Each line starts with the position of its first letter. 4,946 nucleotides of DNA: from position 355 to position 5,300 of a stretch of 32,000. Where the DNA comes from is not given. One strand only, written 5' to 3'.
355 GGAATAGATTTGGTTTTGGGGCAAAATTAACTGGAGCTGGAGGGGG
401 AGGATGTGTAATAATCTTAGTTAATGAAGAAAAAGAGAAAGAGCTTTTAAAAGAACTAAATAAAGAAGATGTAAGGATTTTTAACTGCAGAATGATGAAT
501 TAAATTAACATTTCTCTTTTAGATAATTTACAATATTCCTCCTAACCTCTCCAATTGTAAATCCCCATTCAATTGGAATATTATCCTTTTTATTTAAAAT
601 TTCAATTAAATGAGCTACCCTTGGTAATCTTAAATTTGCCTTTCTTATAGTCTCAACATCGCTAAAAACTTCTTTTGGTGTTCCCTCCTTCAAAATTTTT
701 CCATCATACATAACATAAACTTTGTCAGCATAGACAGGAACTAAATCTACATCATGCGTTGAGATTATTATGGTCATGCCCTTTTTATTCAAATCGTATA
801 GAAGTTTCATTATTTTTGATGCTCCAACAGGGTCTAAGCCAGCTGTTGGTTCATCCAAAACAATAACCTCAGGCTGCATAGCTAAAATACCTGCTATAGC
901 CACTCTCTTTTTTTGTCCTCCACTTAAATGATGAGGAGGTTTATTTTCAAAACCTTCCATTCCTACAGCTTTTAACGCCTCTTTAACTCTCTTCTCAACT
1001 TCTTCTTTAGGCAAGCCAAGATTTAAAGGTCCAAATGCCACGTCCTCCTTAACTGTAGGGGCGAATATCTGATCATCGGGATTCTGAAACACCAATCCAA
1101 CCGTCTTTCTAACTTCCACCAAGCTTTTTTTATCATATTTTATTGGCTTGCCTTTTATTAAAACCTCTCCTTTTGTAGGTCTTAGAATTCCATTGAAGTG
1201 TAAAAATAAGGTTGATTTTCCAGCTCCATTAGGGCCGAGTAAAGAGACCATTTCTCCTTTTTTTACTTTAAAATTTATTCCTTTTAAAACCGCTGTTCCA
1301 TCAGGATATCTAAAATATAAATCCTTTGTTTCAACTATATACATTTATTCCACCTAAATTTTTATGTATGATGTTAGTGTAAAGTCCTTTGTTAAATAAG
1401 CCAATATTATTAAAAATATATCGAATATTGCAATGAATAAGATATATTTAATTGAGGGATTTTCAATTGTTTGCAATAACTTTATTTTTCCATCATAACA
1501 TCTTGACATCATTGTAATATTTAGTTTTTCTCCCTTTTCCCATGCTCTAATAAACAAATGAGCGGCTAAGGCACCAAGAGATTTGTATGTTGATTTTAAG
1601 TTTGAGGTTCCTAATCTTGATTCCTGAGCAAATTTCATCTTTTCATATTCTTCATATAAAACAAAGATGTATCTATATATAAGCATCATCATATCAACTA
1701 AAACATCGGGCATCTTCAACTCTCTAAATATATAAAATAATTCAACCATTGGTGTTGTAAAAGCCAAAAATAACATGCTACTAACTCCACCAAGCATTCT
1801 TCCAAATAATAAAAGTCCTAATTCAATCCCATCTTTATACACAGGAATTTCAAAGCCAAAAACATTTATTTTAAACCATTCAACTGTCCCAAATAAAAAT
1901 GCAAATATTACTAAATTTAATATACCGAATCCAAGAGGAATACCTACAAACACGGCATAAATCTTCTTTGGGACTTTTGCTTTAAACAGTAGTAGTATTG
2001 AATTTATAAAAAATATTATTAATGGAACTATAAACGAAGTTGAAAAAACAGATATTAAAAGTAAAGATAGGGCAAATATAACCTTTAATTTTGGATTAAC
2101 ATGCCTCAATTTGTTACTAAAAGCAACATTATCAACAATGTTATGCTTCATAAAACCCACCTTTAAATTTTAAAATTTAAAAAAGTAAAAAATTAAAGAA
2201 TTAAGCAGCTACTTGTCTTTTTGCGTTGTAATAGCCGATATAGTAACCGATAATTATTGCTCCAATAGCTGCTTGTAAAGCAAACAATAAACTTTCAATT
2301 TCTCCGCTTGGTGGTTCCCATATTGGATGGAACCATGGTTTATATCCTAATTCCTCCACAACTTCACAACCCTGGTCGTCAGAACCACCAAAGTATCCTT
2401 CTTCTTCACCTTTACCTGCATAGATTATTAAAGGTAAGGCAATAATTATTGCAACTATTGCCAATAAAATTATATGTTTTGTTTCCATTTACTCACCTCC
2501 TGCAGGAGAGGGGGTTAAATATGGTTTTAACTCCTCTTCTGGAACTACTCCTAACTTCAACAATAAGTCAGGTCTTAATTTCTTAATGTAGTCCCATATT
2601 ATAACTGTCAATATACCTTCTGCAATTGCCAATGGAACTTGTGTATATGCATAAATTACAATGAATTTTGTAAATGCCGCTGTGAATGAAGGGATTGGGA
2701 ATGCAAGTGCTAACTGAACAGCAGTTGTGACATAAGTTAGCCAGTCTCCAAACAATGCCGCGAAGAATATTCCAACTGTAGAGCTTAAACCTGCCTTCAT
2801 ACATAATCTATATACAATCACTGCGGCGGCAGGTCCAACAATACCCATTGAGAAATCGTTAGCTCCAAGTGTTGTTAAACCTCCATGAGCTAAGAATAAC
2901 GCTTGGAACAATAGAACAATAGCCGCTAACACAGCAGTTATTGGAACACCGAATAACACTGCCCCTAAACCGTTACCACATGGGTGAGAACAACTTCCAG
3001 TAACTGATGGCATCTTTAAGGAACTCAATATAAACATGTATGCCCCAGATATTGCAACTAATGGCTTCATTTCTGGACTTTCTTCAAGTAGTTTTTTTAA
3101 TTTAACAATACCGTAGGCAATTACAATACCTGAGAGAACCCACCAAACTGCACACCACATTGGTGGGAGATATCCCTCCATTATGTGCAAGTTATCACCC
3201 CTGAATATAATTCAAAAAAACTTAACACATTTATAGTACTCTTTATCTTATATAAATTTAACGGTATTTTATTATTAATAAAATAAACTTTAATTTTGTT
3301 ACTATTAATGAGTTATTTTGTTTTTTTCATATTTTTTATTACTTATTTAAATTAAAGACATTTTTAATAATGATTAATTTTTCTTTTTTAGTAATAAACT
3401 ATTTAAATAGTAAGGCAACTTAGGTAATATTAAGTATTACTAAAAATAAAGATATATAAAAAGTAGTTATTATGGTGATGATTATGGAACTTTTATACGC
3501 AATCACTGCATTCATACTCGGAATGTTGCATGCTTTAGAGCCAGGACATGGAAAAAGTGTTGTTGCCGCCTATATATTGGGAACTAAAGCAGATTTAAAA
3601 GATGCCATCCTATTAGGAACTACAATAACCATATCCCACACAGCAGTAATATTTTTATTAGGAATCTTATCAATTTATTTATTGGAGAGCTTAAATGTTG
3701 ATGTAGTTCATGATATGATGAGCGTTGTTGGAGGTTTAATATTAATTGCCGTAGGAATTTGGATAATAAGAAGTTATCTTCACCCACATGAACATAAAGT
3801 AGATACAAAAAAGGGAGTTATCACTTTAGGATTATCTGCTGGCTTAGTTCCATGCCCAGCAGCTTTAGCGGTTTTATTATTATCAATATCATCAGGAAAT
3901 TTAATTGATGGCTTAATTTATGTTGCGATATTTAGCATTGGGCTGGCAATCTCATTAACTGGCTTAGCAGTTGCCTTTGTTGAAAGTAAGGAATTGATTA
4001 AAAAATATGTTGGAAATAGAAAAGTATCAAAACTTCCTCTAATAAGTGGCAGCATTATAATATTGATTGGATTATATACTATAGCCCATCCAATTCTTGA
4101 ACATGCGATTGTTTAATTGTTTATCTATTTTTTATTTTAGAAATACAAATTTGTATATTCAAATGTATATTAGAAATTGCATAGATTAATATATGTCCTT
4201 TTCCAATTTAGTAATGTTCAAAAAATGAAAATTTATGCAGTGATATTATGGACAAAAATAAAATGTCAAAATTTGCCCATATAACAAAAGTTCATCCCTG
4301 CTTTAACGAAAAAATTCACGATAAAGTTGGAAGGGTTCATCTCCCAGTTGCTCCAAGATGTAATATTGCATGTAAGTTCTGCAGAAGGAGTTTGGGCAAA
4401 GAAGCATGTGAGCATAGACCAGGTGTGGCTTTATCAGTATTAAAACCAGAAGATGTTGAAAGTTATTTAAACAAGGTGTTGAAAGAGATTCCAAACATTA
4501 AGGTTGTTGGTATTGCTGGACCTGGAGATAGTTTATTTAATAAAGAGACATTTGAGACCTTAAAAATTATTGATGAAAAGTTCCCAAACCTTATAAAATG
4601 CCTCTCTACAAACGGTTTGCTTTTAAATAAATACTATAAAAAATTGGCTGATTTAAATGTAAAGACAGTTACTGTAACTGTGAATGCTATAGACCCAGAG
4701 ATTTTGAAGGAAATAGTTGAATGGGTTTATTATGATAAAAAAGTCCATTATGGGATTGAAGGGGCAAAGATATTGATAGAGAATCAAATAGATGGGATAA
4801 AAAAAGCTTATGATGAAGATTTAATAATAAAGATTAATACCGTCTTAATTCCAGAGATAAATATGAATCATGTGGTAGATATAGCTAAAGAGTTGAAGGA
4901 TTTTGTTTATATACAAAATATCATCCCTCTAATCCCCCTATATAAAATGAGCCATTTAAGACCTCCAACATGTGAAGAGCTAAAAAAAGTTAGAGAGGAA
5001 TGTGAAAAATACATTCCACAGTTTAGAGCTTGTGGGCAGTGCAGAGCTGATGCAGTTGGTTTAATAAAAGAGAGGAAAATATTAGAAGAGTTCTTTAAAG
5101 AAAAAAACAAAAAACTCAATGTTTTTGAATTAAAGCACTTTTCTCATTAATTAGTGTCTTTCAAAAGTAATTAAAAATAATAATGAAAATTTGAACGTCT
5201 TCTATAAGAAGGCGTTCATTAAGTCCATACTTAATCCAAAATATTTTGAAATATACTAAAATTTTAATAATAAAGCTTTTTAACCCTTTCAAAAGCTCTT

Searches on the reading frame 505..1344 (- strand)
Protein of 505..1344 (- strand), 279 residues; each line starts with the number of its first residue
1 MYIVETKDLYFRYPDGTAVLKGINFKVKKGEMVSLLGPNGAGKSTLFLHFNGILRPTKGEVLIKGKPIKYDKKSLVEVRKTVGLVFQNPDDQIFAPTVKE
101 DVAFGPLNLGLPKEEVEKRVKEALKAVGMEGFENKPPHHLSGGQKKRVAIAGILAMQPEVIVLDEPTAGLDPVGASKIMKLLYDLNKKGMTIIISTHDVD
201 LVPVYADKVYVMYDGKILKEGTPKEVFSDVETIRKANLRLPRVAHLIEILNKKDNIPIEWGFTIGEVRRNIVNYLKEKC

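Call 64: search_protein_families(library=pfam, proteins=[window:505-1344:-], max_evalue=0.00001)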
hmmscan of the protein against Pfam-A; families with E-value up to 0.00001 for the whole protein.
window:505-1344:- (279 aa): 3 families
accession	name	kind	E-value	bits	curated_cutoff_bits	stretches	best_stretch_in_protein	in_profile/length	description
PF00005.33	ABC_tran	-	2.5e-36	125.7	25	1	20-168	1-137/137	ABC transporter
PF13304.12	AAA_21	-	3.9e-14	53.8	27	1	136-199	234-300/304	AAA domain, putative AbiEii toxin, Type IV TA system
PF02463.25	SMC_N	-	9.3e-09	35.5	40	1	31-204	25-204/220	RecF/RecN/SMC N terminal domain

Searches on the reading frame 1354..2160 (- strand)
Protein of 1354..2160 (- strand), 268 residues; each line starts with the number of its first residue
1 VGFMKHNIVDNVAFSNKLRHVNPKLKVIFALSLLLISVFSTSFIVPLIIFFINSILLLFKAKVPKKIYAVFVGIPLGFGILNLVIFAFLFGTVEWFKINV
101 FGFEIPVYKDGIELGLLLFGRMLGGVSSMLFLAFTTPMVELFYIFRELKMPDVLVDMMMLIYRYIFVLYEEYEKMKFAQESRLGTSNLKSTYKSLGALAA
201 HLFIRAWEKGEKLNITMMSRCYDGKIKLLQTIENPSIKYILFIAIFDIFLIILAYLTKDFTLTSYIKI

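Call 64: search_protein_families(library=pfam, proteins=[window:1354-2160:-], max_evalue=0.00001)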
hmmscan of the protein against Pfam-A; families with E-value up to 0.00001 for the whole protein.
window:1354-2160:- (268 aa): 1 family
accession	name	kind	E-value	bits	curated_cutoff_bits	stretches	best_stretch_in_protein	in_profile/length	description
PF02361.21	CbiQ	-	4.5e-66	223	25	1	15-224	2-210/216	Cobalt transport protein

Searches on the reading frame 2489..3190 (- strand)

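Call 64: search_protein_families(library=pfam, proteins=[window:2489-3190:-], max_evalue=0.00001)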
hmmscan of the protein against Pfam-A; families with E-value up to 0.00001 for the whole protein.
window:2489-3190:- (233 aa): 1 family
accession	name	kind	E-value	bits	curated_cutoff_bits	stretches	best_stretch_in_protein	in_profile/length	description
PF01891.21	CbiM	-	4.2e-57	193.7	23.1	1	2-209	1-205/205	Cobalt uptake substrate-specific transmembrane region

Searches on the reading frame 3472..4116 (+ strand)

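Call 64: search_protein_families(library=pfam, proteins=[window:3472-4116:+], max_evalue=0.00001)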
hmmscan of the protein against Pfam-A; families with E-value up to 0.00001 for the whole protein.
window:3472-4116:+ (214 aa): 3 families
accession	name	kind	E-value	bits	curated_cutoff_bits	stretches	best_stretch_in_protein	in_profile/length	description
PF03824.22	NicO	-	2.5e-13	50.5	27.7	1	9-100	4-101/287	High-affinity nickel-transport protein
PF13386.12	DsbD_2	-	1.4e-09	38.6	24.9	1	74-200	64-197/199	Cytochrome C biogenesis protein transmembrane region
PF09930.14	DUF2162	-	2.6e-08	34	34.4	1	52-209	34-181/223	Predicted transporter (DUF2162)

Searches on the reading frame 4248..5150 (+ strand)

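Call 64: search_protein_families(library=pfam, proteins=[window:4248-5150:+], max_evalue=0.00001)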
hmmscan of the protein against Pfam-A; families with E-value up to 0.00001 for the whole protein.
window:4248-5150:+ (300 aa): 1 family
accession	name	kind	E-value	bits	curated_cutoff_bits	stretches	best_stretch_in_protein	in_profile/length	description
PF04055.27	Radical_SAM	-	5.9e-17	62.8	29.5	1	33-215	2-165/166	Radical SAM superfamily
